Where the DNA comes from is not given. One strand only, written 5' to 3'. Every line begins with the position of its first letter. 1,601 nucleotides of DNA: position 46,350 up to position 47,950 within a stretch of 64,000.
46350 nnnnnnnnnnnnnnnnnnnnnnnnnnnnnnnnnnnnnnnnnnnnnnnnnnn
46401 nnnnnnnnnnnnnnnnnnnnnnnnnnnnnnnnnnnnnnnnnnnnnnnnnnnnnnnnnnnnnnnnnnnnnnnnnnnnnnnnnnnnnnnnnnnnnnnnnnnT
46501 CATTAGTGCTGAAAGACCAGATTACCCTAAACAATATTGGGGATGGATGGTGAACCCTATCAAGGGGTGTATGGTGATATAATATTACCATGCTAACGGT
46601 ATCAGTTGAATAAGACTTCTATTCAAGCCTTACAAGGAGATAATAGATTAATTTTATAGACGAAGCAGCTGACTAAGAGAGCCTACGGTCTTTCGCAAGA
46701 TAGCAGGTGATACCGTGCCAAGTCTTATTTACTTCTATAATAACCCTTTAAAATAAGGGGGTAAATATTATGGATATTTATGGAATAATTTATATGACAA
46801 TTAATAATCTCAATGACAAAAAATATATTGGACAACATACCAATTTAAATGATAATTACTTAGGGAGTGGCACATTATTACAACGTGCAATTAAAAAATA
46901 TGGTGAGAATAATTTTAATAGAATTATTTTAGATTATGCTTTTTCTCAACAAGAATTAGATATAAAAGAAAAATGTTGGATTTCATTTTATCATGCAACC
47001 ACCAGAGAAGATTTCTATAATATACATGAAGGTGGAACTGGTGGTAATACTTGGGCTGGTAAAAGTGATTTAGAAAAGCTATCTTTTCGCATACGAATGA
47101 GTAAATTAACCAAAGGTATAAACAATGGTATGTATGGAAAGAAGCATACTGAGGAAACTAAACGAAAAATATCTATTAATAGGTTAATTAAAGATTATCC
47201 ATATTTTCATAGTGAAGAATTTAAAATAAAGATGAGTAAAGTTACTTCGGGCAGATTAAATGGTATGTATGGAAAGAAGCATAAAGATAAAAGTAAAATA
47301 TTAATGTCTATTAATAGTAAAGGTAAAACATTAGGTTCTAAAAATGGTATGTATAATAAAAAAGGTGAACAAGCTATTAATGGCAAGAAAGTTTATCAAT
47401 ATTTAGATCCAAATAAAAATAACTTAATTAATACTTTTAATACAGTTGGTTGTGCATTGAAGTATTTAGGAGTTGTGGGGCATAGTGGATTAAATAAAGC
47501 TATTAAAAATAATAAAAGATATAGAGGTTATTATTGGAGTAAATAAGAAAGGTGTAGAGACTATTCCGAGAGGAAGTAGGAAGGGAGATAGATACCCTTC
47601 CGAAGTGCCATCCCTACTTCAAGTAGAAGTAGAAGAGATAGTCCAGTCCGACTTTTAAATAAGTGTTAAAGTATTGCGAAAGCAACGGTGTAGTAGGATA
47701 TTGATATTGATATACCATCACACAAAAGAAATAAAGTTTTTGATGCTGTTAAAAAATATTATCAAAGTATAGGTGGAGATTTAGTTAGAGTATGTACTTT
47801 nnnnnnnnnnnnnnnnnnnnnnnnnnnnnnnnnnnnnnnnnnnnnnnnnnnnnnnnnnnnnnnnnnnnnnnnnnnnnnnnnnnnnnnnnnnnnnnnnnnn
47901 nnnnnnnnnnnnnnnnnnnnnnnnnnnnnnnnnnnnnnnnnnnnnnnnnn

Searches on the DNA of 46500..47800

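Call 104: search_rna_families(source=window, start=46500, end=47800, threshold=evalue, max_evalue=1)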
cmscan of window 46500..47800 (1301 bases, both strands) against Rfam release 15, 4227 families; matches with E-value up to 1: 1.
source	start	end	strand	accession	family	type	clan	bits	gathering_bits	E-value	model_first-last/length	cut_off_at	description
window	46500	46630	+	RF01487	rliI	Gene; sRNA;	-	14.7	45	0.51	104-239/239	5'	Listeria sRNA rliI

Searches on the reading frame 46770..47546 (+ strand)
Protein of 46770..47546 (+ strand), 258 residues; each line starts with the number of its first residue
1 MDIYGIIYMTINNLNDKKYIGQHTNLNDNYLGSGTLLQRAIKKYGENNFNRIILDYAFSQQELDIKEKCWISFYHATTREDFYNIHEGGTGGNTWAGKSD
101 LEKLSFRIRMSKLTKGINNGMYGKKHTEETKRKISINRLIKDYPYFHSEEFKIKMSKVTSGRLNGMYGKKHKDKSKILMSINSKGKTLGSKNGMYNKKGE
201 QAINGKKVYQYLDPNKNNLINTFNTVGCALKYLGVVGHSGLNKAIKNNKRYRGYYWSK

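Call 46: search_protein_families(library=phrogs, proteins=[window:46770-47546:+], max_evalue=0.00001)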
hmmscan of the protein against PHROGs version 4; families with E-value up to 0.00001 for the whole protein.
window:46770-47546:+ (258 aa): 3 families
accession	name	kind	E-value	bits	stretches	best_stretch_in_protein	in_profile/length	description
phrog_314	-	DNA, RNA and nucleotide metabolism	8e-37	128.4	1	1-137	175-298/574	homing endonuclease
phrog_7168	-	DNA, RNA and nucleotide metabolism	1.3e-12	48.8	1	4-216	1-221/284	homing endonuclease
phrog_447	-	other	1.5e-07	32.4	0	29-85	68-130/148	NAD synthetase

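Call 96: search_protein_families(library=pfam, proteins=[window:46770-47546:+], max_evalue=0.01)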
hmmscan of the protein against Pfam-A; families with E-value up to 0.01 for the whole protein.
window:46770-47546:+ (258 aa): 3 families
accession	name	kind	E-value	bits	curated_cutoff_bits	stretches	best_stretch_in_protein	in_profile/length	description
PF07460.16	NUMOD3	-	8.1e-12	45.3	20.4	2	109-135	11-37/37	NUMOD3 motif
PF01541.30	GIY-YIG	-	0.00011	22.9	22.6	1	5-75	2-73/78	GIY-YIG catalytic domain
PF19835.5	SegE_GIY-YIG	-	0.00097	19.8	25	0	7-83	20-119/123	Putative endonuclease segE, GIY-YIG domain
